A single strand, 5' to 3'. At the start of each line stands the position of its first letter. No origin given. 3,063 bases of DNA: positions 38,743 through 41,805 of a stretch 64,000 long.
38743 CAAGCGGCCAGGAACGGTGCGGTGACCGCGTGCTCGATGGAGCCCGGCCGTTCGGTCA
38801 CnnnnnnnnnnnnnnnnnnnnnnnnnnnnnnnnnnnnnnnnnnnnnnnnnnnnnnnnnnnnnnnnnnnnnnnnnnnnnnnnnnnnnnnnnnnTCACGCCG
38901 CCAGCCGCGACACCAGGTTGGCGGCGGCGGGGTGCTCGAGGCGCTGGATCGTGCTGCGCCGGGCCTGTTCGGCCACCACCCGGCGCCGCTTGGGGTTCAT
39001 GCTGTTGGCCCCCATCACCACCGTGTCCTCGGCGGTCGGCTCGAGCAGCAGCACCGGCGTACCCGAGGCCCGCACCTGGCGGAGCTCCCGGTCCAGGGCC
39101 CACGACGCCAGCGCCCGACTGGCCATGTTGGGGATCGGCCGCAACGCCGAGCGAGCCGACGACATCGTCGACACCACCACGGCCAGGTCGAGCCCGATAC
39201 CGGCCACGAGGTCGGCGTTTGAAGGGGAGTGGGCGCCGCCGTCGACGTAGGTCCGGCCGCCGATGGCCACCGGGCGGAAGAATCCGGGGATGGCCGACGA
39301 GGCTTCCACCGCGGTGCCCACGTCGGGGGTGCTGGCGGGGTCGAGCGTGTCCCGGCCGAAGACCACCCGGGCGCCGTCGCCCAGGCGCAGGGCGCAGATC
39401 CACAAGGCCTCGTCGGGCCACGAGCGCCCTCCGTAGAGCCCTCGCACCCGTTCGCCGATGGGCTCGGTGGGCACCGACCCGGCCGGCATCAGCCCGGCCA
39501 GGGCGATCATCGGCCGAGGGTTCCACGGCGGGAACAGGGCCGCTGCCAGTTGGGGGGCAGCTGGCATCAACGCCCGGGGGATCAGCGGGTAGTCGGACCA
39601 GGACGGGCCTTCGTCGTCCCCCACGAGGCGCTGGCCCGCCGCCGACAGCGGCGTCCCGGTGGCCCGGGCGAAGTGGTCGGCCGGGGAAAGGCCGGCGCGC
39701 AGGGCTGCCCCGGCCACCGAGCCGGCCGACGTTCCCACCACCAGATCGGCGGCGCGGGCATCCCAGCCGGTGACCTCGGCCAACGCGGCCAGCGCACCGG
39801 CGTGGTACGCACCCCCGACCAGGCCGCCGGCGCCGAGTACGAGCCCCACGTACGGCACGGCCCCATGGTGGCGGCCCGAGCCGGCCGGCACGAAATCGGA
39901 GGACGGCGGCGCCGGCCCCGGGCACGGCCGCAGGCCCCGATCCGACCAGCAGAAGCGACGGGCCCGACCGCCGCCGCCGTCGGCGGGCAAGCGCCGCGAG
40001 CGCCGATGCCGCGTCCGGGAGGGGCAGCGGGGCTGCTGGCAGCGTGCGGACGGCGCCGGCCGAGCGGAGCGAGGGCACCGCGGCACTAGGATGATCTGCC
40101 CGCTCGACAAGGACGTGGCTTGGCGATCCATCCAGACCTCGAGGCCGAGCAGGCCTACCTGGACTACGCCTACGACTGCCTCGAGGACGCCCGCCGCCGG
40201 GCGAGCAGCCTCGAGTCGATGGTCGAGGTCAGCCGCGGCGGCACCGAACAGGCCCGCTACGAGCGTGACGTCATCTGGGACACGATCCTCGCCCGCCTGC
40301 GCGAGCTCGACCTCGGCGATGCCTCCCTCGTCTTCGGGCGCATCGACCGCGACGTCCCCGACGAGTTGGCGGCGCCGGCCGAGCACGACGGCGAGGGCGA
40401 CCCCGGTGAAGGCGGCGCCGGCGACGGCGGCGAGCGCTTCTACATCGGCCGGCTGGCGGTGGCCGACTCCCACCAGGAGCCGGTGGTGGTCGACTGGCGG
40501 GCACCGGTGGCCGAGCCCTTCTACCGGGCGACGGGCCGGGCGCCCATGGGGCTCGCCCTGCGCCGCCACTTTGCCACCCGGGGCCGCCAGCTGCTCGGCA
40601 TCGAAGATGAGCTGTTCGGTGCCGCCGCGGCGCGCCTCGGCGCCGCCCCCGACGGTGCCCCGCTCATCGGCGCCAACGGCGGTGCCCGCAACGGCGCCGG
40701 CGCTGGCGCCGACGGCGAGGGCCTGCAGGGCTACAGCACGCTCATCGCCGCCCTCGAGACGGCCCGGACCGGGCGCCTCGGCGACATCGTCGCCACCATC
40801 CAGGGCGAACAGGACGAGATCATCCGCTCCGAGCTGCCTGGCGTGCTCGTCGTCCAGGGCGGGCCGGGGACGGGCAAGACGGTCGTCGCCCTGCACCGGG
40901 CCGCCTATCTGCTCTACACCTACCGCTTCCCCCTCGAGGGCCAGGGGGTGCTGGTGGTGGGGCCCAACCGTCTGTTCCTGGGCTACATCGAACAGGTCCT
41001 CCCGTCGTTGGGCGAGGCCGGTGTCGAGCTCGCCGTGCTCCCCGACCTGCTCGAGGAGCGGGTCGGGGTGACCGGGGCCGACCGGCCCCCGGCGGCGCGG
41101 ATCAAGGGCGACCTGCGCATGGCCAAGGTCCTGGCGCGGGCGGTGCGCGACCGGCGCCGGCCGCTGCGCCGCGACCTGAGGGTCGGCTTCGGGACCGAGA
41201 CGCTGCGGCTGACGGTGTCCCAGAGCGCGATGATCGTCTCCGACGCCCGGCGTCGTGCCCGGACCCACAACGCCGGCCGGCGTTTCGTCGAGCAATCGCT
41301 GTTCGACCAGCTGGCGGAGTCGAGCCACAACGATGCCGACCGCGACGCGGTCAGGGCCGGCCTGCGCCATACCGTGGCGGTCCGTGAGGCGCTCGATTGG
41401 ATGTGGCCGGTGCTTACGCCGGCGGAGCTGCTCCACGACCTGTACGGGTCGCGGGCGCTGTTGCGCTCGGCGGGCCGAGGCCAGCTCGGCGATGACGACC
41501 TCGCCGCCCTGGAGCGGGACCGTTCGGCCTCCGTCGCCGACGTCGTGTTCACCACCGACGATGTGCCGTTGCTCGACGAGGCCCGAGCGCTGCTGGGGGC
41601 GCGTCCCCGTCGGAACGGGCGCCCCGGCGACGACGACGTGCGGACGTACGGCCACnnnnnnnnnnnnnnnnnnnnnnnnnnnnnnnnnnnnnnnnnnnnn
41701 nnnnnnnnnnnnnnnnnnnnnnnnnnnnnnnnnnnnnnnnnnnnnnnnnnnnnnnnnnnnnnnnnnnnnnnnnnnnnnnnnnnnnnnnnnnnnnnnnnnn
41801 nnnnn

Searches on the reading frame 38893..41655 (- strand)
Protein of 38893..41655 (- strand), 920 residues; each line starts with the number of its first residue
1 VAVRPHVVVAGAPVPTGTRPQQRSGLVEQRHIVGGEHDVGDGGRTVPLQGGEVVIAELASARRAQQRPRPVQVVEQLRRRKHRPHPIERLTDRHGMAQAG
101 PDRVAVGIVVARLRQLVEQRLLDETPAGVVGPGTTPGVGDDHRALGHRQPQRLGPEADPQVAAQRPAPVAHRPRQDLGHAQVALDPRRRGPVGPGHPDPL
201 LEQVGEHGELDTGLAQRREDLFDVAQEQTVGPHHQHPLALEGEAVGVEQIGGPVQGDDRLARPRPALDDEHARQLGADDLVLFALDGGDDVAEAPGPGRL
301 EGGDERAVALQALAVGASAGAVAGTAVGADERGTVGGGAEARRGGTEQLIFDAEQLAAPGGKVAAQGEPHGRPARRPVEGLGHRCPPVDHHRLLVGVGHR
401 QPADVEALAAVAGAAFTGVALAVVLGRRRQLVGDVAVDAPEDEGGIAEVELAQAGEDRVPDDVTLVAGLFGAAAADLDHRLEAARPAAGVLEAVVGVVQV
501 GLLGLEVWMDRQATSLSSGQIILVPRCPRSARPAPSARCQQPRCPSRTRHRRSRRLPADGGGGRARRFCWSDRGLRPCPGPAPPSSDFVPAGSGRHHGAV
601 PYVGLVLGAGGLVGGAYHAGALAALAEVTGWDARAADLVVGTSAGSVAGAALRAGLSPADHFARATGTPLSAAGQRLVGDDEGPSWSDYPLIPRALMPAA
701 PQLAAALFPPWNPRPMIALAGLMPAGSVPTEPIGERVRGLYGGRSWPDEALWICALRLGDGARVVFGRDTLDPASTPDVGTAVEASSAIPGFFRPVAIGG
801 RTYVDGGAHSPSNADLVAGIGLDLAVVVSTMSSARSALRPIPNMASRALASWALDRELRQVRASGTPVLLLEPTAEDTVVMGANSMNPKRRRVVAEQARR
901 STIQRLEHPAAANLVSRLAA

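Call 67: search_protein_families(library=pfam, proteins=[window:38893-41655:-])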
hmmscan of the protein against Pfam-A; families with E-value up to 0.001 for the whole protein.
window:38893-41655:- (920 aa): 1 family
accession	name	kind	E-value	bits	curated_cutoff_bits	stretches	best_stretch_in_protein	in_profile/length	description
PF01734.28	Patatin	-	5.2e-14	53.3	27.7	1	605-816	1-189/191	Patatin-like phospholipase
